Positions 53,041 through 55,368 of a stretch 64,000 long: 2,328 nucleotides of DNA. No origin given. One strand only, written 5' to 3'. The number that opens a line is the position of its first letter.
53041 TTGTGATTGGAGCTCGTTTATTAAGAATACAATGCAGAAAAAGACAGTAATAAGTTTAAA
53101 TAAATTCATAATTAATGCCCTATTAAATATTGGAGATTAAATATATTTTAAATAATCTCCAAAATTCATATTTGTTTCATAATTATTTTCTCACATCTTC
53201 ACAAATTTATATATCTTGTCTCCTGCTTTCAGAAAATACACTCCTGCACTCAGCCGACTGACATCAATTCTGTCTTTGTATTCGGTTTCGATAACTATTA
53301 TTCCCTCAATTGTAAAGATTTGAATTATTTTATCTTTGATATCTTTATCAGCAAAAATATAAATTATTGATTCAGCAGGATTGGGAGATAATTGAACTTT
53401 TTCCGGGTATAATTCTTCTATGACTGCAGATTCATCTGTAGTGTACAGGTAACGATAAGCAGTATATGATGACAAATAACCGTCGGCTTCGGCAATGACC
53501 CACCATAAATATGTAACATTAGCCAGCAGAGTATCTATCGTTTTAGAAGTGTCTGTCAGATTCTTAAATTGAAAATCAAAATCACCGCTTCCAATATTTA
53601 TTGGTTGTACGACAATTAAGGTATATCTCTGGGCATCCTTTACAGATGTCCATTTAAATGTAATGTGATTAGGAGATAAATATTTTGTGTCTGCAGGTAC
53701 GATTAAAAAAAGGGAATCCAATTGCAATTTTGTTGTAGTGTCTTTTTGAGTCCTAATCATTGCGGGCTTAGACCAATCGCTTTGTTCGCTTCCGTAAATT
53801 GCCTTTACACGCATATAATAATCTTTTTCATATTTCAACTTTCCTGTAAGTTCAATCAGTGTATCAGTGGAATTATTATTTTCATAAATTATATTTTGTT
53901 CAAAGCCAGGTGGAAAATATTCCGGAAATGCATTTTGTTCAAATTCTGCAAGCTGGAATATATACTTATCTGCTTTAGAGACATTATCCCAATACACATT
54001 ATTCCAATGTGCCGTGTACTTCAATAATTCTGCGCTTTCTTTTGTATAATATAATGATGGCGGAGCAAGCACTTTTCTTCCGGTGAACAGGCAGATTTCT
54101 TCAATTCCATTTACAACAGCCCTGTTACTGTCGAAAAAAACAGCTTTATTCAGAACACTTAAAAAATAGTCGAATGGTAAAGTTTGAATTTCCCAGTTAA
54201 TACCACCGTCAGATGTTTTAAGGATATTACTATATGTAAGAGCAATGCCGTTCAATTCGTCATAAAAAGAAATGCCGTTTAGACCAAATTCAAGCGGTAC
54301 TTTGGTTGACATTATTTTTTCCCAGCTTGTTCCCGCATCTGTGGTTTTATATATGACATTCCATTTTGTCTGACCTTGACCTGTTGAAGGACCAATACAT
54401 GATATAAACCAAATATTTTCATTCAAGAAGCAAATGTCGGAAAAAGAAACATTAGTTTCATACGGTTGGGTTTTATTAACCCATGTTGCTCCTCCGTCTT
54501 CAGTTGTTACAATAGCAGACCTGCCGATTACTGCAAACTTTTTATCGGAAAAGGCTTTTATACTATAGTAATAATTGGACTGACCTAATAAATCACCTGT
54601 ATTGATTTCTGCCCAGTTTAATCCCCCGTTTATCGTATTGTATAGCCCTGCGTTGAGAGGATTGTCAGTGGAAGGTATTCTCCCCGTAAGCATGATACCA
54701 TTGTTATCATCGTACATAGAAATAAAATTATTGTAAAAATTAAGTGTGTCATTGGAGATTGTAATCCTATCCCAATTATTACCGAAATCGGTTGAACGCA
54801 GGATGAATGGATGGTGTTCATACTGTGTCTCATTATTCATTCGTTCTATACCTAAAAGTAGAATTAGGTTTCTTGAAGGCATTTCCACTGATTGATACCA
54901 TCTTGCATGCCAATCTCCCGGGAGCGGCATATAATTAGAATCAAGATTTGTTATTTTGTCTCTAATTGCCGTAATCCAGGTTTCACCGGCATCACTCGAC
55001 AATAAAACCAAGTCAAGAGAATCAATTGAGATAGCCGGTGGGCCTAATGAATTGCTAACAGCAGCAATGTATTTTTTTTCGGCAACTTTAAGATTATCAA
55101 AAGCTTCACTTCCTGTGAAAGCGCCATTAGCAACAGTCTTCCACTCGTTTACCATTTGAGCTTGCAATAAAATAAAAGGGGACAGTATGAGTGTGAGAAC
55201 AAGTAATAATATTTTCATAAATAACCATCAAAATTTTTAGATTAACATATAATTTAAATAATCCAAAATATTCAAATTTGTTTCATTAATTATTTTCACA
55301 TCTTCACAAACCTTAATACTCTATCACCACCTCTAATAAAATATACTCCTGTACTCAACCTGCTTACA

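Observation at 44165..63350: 19-kb island of eight consecutive secreted beta-propeller proteins from three unrelated repeat families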

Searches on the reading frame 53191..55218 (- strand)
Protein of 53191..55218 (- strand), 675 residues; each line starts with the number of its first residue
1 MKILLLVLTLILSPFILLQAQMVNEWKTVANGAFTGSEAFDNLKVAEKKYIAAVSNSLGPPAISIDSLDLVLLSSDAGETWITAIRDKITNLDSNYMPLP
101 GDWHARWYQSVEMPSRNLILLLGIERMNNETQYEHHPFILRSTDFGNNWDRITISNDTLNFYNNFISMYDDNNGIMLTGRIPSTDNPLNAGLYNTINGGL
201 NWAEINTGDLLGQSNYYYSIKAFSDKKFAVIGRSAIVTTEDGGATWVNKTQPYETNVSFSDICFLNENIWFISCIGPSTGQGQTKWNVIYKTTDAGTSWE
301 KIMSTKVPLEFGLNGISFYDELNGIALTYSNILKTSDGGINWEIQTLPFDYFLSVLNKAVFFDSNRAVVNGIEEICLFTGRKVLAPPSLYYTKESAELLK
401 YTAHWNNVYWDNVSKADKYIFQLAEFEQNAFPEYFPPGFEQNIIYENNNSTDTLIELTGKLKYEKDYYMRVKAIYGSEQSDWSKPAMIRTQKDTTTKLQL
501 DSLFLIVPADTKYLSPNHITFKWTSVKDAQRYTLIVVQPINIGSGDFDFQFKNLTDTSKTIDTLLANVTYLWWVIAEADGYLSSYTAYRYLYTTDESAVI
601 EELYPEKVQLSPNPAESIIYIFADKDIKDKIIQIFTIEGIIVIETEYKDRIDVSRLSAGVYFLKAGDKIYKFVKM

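Call 5: search_protein_families(library=pfam, proteins=[window:53191-55218:-], max_evalue=0.01)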
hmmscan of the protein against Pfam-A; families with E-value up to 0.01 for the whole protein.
window:53191-55218:- (675 aa): 4 families
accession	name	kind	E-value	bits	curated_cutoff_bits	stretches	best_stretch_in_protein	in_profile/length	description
PF14870.12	PSII_BNR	-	9e-12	45.3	27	1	226-308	30-104/303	Photosynthesis system II assembly factor YCF48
PF18962.6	Por_Secre_tail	-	4.1e-09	37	27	1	612-669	3-66/75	Secretion system C-terminal sorting domain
PF15902.12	Sortilin-Vps10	-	4e-08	32.9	33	1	192-310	3-120/446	Sortilin, neurotensin receptor 3,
PF02012.26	BNR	-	0.00081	19.5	27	0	290-301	1-12/12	BNR/Asp-box repeat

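Call 6: search_protein_families(library=ncbifam, proteins=[window:53191-55218:-], max_evalue=0.01)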
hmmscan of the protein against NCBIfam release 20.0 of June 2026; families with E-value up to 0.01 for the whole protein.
window:53191-55218:- (675 aa): 4 families
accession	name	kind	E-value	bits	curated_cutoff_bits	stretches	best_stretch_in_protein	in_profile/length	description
NF010237.0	PRK13684.1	equivalog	9.3e-10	38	326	1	225-345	55-167/334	photosynthesis system II assembly factor Ycf48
TIGR04183.1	Por_Secre_tail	domain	3.3e-07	30.2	23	1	611-674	2-71/72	T9SS type A sorting domain-containing protein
NF045728.1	glycosyl_F510_1955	equivalog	1.3e-06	27.9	175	1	139-266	74-186/246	F510_1955 family glycosylhydrolase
NF047818.1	LIC11996_lipo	equivalog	1.8e-06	27.3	350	0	121-156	328-361/422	LIC11996 family lipoprotein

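Call 12: search_solved_structures(query=window:53191-55218:-, max_evalue=0.01)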
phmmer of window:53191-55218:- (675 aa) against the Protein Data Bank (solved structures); distinct sequences matched with E-value up to 0.01: 6.
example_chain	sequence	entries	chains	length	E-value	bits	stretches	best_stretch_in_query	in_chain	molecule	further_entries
8am5_S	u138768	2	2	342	3.6e-05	25.5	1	191-304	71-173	Photosystem II assembly lipoprotein Ycf48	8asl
5oj3_A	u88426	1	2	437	0.00038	22.2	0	230-344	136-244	Photosystem II stability/assembly factor HCF136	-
5ojr_A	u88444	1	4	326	0.00064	21.4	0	188-314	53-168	Ycf48-like protein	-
2xbg_A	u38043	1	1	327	0.00068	21.3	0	188-313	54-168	YCF48-LIKE PROTEIN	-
5ojp_A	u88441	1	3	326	0.00075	21.2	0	188-314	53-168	Ycf48-like protein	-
5oj5_A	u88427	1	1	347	0.00093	20.9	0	188-314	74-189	Ycf48-like protein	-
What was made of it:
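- On GH33 sialidase (P5): P5 has no sialidase hit in the PDB (call 12) or Pfam (call 5).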

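Call 79: search_protein_families(library=padloc, proteins=[window:53191-55218:-], max_evalue=0.001)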
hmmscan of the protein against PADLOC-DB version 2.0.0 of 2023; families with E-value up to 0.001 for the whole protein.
window:53191-55218:- (675 aa): 0 families
